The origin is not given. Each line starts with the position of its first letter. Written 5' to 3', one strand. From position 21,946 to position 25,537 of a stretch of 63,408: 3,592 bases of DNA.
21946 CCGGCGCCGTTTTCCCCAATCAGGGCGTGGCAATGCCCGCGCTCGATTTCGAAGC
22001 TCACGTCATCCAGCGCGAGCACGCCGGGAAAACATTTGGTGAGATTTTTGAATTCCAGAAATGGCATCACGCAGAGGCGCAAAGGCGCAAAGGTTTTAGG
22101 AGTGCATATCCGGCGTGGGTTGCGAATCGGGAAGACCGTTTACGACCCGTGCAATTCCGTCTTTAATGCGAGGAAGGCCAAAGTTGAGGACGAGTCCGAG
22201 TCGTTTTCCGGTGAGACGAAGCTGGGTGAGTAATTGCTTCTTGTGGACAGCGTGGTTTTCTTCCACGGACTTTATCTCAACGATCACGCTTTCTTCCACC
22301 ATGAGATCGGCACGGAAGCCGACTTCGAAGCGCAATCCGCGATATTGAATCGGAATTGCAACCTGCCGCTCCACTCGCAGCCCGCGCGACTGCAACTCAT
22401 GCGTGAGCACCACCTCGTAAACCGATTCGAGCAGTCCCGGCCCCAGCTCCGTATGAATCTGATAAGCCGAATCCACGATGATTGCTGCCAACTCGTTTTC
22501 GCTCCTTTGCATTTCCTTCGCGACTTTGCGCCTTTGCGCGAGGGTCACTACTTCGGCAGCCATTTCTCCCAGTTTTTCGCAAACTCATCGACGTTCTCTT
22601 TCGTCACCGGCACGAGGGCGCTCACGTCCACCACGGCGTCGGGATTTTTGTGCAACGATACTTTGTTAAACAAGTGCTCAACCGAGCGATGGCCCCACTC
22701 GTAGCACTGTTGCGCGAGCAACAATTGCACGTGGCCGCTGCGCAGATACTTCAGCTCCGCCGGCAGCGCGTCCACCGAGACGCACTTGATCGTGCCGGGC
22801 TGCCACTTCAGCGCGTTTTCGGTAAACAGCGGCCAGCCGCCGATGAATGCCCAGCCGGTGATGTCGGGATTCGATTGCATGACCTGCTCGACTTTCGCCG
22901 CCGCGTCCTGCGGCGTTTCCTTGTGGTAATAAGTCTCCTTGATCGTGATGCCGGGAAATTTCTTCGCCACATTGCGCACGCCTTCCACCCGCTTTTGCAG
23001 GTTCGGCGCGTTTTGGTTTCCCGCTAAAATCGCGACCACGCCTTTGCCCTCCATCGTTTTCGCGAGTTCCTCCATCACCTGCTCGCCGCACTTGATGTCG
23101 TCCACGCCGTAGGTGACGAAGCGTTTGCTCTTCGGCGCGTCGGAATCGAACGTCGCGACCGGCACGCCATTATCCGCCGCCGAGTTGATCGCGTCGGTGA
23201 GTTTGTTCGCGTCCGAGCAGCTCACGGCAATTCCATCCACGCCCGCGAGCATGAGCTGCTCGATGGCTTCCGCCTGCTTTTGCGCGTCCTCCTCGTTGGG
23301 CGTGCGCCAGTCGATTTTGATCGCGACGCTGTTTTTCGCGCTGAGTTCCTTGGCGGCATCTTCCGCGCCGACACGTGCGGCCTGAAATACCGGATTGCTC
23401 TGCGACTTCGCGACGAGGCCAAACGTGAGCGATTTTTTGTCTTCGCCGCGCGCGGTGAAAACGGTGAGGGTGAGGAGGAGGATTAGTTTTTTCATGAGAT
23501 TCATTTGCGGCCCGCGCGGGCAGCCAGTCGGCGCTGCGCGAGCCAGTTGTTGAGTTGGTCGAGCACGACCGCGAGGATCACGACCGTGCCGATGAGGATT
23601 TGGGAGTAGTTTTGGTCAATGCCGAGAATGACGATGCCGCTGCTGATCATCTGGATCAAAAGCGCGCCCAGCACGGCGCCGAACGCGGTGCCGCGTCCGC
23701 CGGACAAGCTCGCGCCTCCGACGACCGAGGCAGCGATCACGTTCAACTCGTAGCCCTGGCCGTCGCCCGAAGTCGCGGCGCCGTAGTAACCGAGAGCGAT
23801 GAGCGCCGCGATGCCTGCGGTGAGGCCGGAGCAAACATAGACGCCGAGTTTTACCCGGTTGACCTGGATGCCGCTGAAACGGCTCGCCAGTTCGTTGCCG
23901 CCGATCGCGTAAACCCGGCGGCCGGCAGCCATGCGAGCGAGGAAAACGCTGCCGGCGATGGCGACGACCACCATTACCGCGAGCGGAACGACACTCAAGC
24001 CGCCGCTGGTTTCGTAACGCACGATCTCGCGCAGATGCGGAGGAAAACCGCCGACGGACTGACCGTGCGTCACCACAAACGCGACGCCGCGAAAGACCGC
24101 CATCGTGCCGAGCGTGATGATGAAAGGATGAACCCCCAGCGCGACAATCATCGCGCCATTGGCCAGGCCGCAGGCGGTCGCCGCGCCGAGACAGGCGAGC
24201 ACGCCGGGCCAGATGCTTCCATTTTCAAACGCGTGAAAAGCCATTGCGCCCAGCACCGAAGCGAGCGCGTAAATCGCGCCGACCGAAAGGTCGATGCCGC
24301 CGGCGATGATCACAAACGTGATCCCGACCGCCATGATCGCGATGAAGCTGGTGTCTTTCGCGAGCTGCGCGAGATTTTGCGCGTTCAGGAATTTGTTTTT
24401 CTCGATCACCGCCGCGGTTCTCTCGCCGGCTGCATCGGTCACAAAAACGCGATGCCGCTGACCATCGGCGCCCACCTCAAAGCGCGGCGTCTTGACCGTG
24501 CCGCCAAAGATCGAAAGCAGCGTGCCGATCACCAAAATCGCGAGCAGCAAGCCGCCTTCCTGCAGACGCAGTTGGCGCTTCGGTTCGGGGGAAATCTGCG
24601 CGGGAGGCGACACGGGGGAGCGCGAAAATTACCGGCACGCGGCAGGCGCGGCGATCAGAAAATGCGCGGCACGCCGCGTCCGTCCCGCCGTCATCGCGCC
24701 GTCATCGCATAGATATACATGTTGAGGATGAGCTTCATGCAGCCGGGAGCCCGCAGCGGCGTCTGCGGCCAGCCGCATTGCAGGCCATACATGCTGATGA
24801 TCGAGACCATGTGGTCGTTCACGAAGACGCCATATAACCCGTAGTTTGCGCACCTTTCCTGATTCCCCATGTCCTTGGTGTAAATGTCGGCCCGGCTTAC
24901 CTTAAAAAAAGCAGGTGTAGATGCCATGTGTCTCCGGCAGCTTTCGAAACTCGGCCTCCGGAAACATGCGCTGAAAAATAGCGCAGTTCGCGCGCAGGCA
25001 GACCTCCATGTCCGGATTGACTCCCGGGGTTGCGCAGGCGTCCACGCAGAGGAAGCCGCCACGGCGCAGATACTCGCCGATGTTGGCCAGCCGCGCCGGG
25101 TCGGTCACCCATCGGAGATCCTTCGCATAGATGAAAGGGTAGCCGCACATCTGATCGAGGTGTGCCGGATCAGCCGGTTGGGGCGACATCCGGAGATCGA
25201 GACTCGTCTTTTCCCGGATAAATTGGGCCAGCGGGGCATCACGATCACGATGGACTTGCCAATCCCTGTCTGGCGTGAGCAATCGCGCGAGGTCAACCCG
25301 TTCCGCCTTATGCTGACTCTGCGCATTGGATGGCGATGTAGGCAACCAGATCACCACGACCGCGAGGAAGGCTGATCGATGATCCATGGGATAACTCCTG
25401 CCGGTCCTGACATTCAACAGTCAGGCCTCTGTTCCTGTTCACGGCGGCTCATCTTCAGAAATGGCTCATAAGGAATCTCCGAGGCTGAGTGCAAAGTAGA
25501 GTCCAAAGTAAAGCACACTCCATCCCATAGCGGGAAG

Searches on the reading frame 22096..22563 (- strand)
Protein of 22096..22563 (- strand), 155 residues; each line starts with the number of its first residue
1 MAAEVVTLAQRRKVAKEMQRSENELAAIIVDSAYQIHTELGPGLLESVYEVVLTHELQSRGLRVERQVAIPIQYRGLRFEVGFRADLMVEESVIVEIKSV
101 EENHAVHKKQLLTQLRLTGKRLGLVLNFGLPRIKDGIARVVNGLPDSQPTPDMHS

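Call 77: search_protein_families(library=pfam, proteins=[window:22096-22563:-], max_evalue=0.0001)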
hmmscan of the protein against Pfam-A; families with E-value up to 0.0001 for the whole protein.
window:22096-22563:- (155 aa): 1 family
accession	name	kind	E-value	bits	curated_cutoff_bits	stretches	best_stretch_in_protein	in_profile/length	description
PF13366.12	PDDEXK_3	-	3.7e-37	127.7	22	1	24-140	2-117/117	PD-(D/E)XK nuclease superfamily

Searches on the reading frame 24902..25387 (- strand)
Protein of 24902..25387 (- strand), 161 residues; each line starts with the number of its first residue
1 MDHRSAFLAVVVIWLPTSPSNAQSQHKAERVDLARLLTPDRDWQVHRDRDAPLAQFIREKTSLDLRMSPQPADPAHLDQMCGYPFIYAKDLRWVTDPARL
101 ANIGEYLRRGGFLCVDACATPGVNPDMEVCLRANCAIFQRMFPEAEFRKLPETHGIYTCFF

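Call 11: search_protein_families(library=pfam, proteins=[window:24902-25387:-], max_evalue=0.1)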
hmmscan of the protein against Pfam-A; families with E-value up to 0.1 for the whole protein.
window:24902-25387:- (161 aa): 1 family
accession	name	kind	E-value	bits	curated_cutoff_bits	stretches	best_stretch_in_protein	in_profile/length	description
PF13709.12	DUF4159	-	1.2e-18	67.8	25.9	1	33-161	2-125/202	Domain of unknown function (DUF4159)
